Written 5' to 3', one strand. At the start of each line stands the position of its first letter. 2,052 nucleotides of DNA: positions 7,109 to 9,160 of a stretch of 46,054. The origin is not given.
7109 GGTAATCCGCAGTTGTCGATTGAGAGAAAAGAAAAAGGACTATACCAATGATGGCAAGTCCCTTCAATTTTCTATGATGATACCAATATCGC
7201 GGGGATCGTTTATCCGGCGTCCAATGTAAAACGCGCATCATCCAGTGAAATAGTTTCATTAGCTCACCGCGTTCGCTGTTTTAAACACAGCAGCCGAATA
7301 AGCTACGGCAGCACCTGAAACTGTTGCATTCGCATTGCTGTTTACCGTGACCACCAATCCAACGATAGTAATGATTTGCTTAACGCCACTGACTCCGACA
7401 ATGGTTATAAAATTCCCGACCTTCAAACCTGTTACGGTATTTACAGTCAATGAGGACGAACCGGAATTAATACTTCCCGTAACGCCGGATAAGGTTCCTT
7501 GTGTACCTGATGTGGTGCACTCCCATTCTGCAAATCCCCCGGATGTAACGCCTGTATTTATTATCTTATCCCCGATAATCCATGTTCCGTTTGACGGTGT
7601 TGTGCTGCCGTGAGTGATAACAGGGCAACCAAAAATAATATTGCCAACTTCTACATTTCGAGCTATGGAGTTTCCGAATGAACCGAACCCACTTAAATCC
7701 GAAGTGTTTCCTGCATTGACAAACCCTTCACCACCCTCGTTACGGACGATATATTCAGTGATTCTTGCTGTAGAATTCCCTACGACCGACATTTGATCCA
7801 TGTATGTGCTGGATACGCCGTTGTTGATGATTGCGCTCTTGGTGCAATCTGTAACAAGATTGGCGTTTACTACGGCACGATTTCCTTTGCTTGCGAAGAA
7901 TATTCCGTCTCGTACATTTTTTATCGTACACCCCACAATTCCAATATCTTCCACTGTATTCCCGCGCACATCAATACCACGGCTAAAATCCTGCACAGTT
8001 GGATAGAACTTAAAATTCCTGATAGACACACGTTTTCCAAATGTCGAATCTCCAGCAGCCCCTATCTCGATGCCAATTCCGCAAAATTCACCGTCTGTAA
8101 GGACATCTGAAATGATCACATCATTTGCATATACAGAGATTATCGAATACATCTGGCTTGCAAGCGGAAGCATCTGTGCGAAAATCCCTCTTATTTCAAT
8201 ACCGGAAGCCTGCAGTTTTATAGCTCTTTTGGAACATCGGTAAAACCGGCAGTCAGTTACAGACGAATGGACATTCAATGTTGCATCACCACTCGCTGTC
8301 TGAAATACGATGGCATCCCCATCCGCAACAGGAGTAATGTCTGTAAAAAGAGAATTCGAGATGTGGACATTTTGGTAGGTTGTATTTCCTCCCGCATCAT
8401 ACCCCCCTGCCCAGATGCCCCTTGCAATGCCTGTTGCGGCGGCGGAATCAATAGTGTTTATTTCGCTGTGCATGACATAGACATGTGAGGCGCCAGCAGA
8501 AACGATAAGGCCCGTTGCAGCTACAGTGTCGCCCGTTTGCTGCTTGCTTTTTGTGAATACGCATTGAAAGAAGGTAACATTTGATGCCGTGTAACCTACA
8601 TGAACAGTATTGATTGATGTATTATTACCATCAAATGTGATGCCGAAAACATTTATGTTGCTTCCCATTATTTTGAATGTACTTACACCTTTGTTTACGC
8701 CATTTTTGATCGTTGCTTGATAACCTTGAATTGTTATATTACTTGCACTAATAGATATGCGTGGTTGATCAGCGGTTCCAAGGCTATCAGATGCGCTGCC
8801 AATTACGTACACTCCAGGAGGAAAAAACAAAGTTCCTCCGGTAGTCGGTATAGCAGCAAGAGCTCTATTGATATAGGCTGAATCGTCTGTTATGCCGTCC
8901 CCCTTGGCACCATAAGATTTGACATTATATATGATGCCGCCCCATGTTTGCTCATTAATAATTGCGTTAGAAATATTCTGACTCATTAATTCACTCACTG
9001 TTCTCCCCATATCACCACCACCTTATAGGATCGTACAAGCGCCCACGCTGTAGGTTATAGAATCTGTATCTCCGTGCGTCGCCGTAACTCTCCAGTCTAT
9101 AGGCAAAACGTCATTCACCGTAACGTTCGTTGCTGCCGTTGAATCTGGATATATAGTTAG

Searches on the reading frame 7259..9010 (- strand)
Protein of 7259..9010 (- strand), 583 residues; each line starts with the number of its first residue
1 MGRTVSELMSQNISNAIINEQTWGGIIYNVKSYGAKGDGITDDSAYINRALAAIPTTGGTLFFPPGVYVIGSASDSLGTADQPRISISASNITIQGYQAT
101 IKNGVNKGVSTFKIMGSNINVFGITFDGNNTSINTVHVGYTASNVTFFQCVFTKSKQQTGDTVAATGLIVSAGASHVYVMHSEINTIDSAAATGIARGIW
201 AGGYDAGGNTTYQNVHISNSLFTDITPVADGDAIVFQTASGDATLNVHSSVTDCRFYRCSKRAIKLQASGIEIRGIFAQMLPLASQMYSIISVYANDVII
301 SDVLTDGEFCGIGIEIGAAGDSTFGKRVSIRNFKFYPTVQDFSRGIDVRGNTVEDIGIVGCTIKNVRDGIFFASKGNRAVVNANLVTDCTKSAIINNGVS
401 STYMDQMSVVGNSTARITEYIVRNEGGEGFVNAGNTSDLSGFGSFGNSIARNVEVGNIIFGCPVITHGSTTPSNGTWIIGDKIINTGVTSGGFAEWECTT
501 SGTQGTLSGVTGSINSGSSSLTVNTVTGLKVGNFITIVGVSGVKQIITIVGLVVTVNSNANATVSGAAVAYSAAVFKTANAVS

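Call 84: search_dna_similar(query=window:7259-9010:-, collection=phages, mode=protein, max_rows=12, max_evalue=1e-10)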
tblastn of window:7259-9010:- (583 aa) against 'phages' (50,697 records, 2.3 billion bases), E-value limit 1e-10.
No match.

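Call 85: search_protein_families(library=pfam, max_evalue=0.00001, proteins=[window:7259-9010:-])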
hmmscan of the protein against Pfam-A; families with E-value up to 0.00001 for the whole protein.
window:7259-9010:- (583 aa): 1 family
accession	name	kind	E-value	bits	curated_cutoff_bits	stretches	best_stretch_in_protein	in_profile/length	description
PF12708.12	Pect-lyase_RHGA_epim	-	1.6e-11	44.9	27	1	28-219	2-185/213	Rhamnogalacturonase A/epimerase, pectate lyase-like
